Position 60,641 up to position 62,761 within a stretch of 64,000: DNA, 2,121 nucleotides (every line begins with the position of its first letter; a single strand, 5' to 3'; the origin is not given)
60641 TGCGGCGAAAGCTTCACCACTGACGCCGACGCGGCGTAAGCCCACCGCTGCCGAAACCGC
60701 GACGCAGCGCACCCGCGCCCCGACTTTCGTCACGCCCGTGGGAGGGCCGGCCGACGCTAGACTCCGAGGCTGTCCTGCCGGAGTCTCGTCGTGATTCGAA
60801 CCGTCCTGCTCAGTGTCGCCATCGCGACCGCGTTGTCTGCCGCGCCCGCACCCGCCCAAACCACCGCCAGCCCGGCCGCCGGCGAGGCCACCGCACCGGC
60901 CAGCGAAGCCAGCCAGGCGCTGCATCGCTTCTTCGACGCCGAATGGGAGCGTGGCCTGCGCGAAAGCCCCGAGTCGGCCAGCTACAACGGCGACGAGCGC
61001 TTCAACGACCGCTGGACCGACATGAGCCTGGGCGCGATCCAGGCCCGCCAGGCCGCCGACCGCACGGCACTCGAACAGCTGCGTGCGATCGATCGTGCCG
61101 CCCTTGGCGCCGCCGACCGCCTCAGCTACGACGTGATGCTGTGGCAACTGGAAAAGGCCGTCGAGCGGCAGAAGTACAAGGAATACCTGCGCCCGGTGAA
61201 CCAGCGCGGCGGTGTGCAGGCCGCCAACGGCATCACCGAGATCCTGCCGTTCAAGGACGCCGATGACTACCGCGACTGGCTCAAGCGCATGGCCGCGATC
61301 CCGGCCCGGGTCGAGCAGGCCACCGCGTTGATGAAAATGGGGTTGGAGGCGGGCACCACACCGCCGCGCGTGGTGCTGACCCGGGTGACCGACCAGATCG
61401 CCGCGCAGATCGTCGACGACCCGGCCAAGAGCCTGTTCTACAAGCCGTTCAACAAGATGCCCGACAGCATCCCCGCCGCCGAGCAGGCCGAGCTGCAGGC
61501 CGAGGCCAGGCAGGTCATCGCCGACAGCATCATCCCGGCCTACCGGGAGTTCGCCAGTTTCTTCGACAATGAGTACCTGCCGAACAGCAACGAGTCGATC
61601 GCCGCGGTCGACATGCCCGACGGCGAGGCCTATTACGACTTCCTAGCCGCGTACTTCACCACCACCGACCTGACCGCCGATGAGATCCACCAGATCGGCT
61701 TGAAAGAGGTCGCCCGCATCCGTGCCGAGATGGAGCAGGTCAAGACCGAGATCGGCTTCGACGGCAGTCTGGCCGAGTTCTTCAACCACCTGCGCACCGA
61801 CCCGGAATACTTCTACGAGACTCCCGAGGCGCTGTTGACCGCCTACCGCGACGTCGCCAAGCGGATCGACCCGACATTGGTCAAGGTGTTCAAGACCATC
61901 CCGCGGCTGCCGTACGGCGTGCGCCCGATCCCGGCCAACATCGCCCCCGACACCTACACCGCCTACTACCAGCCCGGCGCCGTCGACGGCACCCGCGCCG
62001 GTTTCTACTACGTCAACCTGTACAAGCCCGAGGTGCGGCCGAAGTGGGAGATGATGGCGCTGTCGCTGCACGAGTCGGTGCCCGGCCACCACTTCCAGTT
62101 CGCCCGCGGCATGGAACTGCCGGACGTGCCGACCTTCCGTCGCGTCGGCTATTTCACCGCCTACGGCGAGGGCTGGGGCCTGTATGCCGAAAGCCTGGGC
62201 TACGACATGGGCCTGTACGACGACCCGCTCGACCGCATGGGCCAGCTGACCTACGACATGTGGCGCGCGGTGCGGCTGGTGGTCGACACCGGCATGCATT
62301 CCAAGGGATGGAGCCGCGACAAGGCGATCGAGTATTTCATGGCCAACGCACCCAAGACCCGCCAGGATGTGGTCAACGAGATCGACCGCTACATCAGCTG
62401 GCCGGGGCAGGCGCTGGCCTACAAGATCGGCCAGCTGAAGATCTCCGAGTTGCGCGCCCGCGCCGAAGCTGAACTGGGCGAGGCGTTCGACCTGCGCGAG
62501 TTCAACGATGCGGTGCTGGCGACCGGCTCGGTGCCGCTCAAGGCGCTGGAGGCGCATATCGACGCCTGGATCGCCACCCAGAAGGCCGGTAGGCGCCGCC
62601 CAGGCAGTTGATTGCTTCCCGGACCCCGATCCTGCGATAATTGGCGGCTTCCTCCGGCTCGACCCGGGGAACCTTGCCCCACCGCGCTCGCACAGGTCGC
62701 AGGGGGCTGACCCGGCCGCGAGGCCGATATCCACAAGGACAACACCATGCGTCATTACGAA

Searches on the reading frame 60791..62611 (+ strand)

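Call 59: search_protein_families(library=ncbifam, proteins=[window:60791-62611:+], max_evalue=0.00001)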
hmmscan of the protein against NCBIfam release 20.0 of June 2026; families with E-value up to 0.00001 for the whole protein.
window:60791-62611:+ (606 aa): 0 families

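Call 103: search_protein_families(library=pfam, proteins=[window:60791-62611:+], max_evalue=0.00001)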
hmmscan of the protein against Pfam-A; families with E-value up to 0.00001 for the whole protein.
window:60791-62611:+ (606 aa): 1 family
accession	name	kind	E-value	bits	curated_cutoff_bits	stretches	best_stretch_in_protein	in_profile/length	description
PF05960.17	DUF885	-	1.2e-184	616.3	32.4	1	60-590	1-532/532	Bacterial protein of unknown function (DUF885)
